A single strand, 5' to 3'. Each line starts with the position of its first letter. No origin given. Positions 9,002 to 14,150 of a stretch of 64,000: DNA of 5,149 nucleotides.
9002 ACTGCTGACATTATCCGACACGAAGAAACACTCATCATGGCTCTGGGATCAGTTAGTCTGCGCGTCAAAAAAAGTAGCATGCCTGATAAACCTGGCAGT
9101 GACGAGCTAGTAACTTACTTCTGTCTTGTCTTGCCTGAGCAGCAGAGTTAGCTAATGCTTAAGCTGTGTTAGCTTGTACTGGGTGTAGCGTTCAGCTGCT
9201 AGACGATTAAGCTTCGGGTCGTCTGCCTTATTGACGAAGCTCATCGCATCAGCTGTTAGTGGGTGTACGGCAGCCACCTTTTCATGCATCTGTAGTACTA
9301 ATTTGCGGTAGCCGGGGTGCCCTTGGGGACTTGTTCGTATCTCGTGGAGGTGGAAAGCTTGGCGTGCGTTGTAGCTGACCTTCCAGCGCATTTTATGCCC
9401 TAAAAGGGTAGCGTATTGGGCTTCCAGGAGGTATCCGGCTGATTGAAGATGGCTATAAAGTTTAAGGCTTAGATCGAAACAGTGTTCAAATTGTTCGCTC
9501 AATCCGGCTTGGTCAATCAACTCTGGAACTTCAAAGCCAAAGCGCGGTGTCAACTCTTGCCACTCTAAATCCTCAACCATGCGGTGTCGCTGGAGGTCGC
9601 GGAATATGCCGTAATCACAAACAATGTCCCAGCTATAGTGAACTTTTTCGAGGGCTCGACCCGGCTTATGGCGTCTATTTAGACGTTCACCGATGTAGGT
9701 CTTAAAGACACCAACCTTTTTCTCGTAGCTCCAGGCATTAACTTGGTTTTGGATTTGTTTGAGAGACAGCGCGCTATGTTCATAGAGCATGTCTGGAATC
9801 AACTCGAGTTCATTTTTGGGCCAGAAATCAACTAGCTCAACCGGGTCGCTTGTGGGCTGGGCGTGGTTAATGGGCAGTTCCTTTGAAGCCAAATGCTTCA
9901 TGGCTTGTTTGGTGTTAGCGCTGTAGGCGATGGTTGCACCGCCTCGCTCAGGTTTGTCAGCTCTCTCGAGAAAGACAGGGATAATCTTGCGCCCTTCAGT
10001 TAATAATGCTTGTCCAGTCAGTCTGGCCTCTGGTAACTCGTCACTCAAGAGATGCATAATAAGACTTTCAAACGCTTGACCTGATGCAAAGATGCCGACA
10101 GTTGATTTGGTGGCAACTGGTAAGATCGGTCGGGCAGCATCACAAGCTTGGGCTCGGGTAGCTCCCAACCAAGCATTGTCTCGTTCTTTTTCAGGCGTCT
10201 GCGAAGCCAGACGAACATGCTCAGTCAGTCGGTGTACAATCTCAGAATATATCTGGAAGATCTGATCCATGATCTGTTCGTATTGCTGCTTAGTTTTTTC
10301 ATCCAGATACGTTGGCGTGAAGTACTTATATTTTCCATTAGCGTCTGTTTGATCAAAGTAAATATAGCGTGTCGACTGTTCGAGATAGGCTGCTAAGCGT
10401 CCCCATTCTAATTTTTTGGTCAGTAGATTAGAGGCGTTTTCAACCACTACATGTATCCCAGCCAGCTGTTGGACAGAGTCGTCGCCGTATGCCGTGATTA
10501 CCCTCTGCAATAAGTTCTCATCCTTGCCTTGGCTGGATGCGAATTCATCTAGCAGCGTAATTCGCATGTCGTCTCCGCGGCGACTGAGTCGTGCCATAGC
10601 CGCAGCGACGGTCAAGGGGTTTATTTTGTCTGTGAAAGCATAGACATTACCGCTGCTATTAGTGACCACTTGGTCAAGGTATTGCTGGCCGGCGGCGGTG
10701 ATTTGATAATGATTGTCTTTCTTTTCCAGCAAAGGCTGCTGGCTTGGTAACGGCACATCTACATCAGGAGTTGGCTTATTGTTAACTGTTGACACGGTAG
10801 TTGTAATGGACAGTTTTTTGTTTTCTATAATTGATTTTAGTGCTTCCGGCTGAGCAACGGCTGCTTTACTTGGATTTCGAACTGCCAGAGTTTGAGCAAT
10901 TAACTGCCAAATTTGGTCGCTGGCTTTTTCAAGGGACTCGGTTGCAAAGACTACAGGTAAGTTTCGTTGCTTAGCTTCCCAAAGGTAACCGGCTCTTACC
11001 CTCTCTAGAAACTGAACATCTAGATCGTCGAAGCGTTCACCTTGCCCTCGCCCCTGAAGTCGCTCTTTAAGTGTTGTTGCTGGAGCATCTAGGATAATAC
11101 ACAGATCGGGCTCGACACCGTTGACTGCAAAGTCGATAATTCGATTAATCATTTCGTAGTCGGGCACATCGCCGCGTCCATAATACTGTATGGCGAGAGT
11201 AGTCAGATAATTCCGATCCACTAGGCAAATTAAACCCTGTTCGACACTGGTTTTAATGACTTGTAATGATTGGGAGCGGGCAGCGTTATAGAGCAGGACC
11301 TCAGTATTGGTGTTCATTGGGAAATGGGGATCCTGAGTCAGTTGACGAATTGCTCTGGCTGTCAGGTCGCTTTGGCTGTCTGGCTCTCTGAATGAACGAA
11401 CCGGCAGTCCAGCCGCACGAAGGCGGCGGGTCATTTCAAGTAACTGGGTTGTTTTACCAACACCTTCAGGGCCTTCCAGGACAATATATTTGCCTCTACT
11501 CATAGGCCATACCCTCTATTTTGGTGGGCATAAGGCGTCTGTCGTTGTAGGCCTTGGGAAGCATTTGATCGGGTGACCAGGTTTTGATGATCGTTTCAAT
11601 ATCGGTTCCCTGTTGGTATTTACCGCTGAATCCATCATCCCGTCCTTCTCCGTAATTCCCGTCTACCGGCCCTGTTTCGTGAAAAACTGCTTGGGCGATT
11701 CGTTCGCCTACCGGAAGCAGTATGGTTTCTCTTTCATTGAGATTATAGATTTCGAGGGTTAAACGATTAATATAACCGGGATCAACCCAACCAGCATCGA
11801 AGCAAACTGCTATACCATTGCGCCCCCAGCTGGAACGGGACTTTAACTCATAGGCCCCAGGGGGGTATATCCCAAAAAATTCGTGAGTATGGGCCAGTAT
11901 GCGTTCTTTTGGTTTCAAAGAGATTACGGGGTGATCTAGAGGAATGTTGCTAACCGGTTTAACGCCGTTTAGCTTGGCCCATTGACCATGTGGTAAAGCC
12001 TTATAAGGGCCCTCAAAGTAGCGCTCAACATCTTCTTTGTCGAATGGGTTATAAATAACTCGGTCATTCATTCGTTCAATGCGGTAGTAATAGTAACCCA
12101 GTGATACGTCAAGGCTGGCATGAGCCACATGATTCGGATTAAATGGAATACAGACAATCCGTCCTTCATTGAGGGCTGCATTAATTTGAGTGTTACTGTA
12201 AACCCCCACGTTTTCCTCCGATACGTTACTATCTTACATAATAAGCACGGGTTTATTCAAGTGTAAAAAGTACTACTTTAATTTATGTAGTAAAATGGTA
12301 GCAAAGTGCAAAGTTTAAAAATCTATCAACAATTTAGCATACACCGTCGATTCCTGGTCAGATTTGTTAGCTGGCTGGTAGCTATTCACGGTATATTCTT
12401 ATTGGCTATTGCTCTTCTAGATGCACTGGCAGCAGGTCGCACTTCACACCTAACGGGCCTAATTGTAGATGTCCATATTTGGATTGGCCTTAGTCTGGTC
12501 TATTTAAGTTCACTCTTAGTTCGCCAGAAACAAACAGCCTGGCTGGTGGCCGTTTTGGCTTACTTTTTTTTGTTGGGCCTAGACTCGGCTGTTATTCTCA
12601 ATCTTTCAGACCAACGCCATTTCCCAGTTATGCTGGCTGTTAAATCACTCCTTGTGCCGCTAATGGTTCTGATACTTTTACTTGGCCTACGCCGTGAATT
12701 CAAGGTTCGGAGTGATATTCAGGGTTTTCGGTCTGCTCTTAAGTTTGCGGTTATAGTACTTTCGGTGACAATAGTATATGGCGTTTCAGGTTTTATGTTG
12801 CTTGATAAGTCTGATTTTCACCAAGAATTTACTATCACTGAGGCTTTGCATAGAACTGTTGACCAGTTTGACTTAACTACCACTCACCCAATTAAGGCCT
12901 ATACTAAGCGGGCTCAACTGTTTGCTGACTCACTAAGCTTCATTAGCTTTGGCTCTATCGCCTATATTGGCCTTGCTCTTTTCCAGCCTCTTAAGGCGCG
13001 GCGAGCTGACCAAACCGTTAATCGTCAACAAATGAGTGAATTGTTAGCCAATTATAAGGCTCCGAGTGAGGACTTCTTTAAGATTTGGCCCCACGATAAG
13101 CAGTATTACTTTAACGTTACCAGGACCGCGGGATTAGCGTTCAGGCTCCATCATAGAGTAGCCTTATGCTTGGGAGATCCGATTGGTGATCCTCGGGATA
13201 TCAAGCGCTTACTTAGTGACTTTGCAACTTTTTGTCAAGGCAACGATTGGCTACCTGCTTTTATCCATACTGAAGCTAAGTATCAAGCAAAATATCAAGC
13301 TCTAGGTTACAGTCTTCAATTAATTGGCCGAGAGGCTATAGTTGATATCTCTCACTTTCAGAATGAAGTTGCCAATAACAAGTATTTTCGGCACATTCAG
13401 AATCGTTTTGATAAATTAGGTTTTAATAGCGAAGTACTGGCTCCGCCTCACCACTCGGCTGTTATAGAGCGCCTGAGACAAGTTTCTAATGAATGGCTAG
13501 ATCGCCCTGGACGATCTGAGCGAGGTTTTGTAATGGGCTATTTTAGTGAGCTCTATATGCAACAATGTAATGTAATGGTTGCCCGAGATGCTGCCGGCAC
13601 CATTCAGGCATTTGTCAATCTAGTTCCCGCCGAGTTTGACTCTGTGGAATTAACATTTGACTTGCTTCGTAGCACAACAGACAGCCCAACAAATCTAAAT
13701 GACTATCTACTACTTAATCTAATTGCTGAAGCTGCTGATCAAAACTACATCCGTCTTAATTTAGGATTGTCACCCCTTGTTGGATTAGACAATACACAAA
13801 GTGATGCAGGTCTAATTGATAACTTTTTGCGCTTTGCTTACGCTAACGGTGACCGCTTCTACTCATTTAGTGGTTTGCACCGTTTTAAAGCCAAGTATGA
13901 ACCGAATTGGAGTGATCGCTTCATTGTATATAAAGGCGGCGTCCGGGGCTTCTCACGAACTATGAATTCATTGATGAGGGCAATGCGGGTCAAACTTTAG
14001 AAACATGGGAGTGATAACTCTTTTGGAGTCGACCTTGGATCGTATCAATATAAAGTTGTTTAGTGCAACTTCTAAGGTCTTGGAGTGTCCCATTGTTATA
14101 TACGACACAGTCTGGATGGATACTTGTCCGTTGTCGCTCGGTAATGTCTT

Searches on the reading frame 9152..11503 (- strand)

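Call 74: search_protein_families(library=pfam, proteins=[window:9152-11503:-], max_evalue=0.0001)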
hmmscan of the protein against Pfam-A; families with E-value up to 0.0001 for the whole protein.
window:9152-11503:- (783 aa): 2 families
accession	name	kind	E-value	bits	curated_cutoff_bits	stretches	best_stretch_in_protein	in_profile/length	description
PF02511.20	Thy1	-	1.8e-33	116.4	24.8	2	295-510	8-191/191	Thymidylate synthase complementing protein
PF02223.23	Thymidylate_kin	-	5.6e-26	91.8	27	1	9-198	1-185/185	Thymidylate kinase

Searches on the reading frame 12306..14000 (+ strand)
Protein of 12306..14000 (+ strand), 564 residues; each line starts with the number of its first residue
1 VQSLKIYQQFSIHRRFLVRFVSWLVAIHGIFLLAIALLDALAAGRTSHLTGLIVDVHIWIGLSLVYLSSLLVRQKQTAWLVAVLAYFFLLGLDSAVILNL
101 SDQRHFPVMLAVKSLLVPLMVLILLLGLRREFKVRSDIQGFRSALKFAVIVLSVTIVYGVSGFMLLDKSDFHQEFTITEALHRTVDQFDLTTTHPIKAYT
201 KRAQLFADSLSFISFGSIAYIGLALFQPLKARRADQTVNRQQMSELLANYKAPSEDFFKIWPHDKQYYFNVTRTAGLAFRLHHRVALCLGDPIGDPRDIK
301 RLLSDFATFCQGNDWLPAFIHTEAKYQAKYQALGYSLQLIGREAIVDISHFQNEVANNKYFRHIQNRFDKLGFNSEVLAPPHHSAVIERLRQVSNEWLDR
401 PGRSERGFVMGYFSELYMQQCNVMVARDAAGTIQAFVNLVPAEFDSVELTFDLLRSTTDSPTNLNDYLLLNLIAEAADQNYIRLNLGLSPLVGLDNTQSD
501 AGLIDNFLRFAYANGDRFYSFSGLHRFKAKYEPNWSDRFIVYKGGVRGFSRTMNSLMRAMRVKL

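Call 74: search_protein_families(library=pfam, proteins=[window:12306-14000:+], max_evalue=0.0001)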
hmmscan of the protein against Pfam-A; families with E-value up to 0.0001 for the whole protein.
window:12306-14000:+ (564 aa): 1 family
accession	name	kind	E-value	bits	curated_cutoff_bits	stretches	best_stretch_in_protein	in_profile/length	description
PF09924.15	LPG_synthase_C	-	8.1e-60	202.8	27.5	1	263-542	20-298/298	Phosphatidylglycerol lysyltransferase, C-terminal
